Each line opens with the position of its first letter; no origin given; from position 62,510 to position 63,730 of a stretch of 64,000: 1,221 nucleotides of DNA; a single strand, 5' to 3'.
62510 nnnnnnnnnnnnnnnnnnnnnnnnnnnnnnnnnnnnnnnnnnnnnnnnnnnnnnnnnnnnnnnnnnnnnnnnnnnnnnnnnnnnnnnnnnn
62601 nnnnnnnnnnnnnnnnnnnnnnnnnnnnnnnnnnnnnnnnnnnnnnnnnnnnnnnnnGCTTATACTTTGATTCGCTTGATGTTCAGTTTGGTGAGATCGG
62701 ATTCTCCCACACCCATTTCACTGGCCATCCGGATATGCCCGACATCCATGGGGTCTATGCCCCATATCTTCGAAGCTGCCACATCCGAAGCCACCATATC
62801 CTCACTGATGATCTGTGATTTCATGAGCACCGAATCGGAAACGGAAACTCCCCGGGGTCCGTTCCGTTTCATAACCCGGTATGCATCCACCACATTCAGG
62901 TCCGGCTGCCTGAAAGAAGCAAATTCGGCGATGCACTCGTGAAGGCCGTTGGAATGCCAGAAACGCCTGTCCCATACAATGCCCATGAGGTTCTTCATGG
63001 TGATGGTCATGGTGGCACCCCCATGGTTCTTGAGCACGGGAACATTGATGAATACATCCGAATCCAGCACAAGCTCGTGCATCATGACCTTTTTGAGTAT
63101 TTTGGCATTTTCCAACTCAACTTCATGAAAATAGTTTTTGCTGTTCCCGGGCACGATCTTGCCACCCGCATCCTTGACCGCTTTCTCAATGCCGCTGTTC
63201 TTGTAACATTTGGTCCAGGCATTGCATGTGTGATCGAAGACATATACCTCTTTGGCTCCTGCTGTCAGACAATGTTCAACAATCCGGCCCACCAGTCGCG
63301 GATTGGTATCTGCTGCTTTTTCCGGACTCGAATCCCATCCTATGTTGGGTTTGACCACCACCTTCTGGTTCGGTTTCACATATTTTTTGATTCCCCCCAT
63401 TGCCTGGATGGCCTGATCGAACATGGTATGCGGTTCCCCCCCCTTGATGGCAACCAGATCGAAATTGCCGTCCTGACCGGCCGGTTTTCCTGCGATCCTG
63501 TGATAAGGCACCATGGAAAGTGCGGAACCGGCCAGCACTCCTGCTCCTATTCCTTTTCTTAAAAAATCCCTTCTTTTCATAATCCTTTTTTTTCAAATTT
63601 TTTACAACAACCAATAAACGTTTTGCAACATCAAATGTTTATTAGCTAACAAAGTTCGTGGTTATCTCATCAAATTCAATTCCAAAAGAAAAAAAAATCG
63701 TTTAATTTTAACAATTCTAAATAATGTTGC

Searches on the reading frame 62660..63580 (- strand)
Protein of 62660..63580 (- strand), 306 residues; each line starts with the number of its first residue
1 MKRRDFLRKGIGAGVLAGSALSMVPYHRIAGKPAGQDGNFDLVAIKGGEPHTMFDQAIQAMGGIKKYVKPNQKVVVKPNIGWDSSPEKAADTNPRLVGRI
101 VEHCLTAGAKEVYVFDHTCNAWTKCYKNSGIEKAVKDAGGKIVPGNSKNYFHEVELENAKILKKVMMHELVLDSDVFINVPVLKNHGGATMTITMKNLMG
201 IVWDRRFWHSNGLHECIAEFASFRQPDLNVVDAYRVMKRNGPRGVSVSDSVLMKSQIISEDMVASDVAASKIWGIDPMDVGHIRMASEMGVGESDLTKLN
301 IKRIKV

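Call 43: search_protein_families(library=ncbifam, max_evalue=0.00001, proteins=[window:62660-63580:-])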
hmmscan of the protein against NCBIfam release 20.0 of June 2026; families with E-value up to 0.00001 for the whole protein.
window:62660-63580:- (306 aa): 1 family
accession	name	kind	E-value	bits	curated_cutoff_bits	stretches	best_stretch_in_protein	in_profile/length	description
NF052623.1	Npun_F2552_fam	equivalog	3.9e-23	82.3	500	1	54-302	20-267/314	Npun_F2552 family protein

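Call 45: find_encoding_contigs(protein=window:62660-63580:-, flank=10000, max_places=4)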
Protein window:62660-63580:- (306 aa): 3 contigs read that carry it; 1 place shown.
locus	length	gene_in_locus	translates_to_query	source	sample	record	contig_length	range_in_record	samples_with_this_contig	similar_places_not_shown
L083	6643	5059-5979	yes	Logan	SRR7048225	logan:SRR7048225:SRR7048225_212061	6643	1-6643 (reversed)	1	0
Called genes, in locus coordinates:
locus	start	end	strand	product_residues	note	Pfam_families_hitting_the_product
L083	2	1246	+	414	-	?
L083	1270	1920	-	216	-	PF08889:WbqC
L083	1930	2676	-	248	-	PF00731:AIRC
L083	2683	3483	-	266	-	PF00733:Asn_synthase (weak), PF06508:QueC (weak)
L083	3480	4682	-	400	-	PF01969:Ni_insertion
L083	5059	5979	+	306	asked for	PF04015:DUF362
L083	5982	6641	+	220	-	?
